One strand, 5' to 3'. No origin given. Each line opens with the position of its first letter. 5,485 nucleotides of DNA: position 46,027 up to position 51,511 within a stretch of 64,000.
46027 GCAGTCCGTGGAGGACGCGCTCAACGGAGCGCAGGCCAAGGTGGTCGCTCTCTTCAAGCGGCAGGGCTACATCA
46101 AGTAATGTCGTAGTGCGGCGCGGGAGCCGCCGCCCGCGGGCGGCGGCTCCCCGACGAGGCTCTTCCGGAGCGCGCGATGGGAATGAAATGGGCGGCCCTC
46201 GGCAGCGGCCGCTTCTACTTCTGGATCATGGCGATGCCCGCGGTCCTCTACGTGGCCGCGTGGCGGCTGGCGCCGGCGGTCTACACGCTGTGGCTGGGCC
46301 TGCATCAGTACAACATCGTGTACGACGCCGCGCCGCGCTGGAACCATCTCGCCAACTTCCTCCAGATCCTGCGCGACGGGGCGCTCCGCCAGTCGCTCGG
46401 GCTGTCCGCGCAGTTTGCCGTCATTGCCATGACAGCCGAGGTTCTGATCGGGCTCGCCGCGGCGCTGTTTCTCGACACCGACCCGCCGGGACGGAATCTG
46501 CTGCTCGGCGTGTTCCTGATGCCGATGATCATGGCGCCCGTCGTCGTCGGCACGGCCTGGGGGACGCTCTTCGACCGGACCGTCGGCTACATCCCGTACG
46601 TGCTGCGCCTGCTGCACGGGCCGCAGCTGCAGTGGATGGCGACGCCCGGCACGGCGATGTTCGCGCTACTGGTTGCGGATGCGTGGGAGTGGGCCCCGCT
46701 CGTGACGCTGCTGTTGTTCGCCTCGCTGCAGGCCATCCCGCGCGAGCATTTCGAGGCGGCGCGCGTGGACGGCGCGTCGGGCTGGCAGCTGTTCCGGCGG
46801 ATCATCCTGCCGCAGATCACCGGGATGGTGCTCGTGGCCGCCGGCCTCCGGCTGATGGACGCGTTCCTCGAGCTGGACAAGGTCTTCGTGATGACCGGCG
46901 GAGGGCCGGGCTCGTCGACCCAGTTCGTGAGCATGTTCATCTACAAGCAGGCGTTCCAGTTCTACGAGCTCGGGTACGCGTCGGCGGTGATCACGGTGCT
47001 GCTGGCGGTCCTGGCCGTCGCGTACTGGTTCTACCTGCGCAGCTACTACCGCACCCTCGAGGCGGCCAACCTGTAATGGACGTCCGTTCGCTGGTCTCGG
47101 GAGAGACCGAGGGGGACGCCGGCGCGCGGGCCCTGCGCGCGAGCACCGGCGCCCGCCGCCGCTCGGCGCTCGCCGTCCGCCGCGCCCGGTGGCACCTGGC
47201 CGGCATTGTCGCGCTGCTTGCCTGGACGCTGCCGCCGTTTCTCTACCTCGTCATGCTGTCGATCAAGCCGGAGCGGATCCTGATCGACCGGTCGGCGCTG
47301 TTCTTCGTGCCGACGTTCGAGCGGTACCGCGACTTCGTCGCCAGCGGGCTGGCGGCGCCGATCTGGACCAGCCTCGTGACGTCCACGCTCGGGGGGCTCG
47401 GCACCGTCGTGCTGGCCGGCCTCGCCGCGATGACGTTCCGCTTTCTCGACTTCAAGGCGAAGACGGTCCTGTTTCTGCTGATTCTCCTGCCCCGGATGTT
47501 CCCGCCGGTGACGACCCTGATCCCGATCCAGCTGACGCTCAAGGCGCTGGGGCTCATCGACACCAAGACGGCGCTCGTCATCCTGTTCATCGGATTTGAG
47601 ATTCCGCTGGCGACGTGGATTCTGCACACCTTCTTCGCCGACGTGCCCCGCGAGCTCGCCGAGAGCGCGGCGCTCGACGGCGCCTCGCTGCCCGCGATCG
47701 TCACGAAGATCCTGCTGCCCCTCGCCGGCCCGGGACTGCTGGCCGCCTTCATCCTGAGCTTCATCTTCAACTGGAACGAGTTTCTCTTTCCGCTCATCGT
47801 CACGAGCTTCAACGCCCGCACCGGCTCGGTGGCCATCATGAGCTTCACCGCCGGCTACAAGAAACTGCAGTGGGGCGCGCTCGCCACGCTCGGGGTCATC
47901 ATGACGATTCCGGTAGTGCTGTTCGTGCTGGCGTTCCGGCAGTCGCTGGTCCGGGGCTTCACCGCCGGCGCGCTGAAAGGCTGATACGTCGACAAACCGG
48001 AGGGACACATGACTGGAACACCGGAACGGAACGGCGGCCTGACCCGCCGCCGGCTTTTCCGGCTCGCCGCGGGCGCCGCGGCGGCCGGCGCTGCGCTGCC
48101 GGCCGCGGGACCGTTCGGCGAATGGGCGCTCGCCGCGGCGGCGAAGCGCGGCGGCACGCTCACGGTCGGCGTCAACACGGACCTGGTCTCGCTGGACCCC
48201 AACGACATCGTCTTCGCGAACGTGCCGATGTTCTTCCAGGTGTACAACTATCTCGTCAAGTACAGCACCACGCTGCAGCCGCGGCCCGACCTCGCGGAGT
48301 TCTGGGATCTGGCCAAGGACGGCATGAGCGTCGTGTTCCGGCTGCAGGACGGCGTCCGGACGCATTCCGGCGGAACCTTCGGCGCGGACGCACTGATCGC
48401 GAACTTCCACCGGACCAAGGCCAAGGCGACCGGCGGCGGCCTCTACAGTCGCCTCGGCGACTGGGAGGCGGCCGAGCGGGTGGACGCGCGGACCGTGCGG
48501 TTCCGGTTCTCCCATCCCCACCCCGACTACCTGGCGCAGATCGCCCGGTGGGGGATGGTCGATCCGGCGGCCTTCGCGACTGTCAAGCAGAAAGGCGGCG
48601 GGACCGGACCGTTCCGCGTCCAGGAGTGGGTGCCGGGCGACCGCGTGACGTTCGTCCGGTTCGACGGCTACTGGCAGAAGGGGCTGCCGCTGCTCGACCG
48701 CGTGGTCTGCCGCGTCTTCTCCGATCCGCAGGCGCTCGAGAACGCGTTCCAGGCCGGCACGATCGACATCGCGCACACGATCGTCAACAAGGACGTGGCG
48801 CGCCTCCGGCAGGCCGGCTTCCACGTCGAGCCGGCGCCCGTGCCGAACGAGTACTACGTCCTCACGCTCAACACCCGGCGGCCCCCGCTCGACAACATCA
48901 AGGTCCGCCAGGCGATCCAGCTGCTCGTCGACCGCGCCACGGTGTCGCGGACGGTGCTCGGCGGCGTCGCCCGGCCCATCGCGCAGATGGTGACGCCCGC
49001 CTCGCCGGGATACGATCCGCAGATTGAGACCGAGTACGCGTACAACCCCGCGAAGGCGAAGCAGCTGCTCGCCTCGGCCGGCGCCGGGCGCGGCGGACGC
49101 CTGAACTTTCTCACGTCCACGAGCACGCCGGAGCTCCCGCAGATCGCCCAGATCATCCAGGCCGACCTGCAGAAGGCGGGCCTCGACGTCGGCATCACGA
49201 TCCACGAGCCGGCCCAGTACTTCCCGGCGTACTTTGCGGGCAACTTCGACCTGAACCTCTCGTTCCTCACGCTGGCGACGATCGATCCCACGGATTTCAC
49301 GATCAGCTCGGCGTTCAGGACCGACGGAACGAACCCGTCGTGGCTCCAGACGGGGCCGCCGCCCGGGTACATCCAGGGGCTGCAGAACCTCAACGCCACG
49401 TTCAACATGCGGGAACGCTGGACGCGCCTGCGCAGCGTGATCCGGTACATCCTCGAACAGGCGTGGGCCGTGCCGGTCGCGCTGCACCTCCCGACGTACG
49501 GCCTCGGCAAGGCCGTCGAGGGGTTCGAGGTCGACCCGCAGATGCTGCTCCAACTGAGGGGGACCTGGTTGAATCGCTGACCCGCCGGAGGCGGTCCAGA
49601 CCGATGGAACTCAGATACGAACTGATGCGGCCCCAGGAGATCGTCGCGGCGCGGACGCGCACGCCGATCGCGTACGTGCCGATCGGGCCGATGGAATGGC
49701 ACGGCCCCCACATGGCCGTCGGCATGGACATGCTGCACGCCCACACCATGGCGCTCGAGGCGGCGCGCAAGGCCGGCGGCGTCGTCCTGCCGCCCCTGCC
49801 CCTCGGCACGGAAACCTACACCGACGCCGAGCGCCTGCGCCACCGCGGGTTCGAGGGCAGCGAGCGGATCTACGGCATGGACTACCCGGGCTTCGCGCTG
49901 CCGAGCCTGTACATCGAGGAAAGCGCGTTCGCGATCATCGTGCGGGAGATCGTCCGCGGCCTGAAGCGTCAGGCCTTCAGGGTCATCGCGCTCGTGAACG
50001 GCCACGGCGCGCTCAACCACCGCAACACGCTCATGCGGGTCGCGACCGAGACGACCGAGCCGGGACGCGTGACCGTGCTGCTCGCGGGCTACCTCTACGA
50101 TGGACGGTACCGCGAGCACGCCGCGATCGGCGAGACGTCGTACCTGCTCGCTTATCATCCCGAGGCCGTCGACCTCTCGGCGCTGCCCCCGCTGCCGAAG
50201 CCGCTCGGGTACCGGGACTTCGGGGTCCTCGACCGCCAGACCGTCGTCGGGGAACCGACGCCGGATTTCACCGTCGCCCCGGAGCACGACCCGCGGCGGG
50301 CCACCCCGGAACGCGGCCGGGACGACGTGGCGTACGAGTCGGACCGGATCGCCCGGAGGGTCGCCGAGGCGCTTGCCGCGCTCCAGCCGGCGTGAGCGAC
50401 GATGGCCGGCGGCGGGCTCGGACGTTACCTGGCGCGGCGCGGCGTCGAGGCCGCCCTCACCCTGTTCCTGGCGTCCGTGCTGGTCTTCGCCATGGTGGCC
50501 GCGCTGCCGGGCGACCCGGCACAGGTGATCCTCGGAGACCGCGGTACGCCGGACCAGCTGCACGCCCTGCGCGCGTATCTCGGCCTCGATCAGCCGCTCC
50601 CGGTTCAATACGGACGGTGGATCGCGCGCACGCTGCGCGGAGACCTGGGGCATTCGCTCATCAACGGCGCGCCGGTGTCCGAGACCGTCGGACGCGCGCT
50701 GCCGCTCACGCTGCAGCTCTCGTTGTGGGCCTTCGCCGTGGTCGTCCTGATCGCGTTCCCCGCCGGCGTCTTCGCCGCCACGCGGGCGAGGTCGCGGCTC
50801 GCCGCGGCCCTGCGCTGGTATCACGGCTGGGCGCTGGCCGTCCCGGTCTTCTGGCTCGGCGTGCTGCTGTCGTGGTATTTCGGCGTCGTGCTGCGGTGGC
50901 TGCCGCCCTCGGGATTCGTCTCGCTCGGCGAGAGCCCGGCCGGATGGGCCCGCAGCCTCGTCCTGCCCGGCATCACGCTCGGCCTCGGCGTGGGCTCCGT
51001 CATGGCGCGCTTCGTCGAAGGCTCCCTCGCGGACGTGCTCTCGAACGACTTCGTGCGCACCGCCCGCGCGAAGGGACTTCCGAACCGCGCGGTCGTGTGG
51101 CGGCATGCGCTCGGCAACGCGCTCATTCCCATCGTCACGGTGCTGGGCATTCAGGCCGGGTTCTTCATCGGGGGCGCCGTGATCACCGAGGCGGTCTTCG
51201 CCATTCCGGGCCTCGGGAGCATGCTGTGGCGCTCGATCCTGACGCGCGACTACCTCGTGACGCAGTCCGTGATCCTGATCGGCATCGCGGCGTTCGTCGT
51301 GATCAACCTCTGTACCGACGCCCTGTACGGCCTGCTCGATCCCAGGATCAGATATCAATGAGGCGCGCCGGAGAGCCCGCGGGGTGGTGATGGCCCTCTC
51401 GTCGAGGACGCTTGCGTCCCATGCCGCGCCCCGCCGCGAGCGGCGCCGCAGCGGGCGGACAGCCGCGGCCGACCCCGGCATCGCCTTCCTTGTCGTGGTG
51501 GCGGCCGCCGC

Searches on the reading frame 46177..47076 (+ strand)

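Call 35: search_protein_families(library=pfam, proteins=[window:46177-47076:+], max_evalue=0.0001)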
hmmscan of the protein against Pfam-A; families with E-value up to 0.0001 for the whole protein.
window:46177-47076:+ (299 aa): 1 family
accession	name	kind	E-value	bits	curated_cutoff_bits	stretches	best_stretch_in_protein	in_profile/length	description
PF00528.27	BPD_transp_1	-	2e-17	63.9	26.4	1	89-286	2-175/184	Binding-protein-dependent transport system inner membrane component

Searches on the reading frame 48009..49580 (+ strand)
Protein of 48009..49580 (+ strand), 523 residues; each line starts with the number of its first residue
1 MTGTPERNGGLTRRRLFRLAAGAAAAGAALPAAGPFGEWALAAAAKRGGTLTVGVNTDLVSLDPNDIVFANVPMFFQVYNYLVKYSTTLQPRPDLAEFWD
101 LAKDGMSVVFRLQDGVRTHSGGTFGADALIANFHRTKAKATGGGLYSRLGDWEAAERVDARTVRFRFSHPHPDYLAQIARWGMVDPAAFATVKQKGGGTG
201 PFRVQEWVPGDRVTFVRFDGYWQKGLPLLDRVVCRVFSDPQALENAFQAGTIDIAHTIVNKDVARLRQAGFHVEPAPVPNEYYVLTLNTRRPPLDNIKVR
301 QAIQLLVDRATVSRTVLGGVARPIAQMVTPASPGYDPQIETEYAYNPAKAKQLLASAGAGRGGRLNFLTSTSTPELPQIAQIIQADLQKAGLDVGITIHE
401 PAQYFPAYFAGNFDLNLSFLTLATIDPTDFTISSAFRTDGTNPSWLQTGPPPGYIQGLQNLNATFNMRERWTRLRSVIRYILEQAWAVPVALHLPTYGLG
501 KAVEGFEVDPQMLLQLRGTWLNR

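Call 35: search_protein_families(library=pfam, proteins=[window:48009-49580:+], max_evalue=0.0001)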
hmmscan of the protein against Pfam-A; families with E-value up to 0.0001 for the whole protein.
window:48009-49580:+ (523 aa): 1 family
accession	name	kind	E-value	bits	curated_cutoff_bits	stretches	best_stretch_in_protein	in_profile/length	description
PF00496.27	SBP_bac_5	-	3.7e-78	263.6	32.4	1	91-438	2-364/368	Bacterial extracellular solute-binding proteins, family 5 Middle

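Call 48: search_protein_families(library=ncbifam, proteins=[window:48009-49580:+], max_evalue=0.00001)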
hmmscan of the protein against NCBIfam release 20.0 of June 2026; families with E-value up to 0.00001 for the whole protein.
window:48009-49580:+ (523 aa): 10 families
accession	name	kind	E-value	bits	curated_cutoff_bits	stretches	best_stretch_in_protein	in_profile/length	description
TIGR02294.1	nickel_nikA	equivalog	1e-38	133.2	393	1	48-434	5-414/501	nickel ABC transporter substrate-binding protein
NF045468.1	Opp5A_nikA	equivalog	1.4e-38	132.6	600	1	49-507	18-473/488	nickel ABC transporter substrate-binding protein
NF011942.0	PRK15413.1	equivalog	4.1e-37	128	594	1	42-401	23-385/512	glutathione ABC transporter substrate-binding protein GsiB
NF043070.1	DppA_dipep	equivalog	2.3e-32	112.3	1005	1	77-510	59-523/535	dipeptide ABC transporter periplasmic-binding protein DppA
NF045467.1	Opp4A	equivalog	4e-27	94.7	650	1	190-358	201-379/556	oligopeptide ABC transporter substrate-binding protein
TIGR04028.1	SBP_KPN_01854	hypoth_equivalog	3e-22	78.9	468.5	1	86-509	39-496/509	TIGR04028 family ABC transporter substrate-binding protein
NF011689.0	PRK15109.1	equivalog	6.6e-21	74.6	560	1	88-430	76-447/547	ABC transporter substrate-binding protein SapA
NF047575.1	opine_bind_CntA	exception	6.9e-21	74.4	800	1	70-359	57-360/535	staphylopine-dependent metal ABC transporter substrate-binding lipoprotein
NF011684.0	PRK15104.1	equivalog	3.1e-12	46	947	1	197-418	212-440/543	oligopeptide ABC transporter substrate-binding protein OppA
NF007287.0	PRK09755.1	equivalog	5e-10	38.8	1098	1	199-415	209-429/535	ABC transporter substrate-binding protein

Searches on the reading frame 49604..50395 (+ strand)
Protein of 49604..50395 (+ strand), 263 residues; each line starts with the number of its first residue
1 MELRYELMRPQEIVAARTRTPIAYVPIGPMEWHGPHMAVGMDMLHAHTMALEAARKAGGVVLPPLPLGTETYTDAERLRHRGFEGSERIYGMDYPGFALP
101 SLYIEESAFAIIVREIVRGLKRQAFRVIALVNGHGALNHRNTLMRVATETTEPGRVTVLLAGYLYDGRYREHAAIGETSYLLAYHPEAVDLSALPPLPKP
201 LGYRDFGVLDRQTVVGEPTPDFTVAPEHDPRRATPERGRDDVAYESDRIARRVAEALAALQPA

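Call 35: search_protein_families(library=pfam, proteins=[window:49604-50395:+], max_evalue=0.0001)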
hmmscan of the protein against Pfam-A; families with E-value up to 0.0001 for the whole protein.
window:49604-50395:+ (263 aa): 1 family
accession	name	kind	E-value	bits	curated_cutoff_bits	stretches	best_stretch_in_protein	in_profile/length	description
PF02633.19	Creatininase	-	7e-31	107.9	31.3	1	8-250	3-235/238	Creatinine amidohydrolase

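Call 48: search_protein_families(library=ncbifam, proteins=[window:49604-50395:+], max_evalue=0.00001)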
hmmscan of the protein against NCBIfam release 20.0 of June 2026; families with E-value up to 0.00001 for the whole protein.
window:49604-50395:+ (263 aa): 3 families
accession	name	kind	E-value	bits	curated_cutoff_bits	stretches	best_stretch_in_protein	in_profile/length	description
TIGR04448.1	creatininase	equivalog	2.9e-17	63.2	235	1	11-134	5-111/246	creatininase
TIGR03964.1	mycofact_creat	equivalog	8.8e-10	38.5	172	1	19-192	12-160/228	mycofactocin biosynthesis peptidyl-dipeptidase MftE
NF041098.2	diketo_inos_hlase_IolN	equivalog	1.8e-08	33.8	245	0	7-73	11-77/307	3-dehydro-scyllo-inosose hydrolase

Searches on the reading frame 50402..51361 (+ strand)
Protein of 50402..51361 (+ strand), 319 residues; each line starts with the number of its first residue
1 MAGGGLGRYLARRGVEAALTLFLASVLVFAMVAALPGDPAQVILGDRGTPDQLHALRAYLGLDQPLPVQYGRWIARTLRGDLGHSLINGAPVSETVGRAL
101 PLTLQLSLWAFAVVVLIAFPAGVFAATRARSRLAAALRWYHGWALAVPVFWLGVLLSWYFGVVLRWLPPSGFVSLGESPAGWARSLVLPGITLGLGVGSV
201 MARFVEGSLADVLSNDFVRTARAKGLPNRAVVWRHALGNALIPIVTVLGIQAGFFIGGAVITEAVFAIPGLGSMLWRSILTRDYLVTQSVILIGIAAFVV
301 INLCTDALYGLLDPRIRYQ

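Call 35: search_protein_families(library=pfam, proteins=[window:50402-51361:+], max_evalue=0.0001)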
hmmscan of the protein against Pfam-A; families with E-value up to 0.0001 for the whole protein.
window:50402-51361:+ (319 aa): 2 families
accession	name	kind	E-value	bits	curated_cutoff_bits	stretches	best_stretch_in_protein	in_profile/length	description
PF00528.27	BPD_transp_1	-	1.6e-35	122.9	26.4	1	119-317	2-183/184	Binding-protein-dependent transport system inner membrane component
PF19300.4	BPD_transp_1_N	-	2.9e-16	60.1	23.8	1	8-106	3-113/114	Binding-prot-dependent transport system membrane comp, N-term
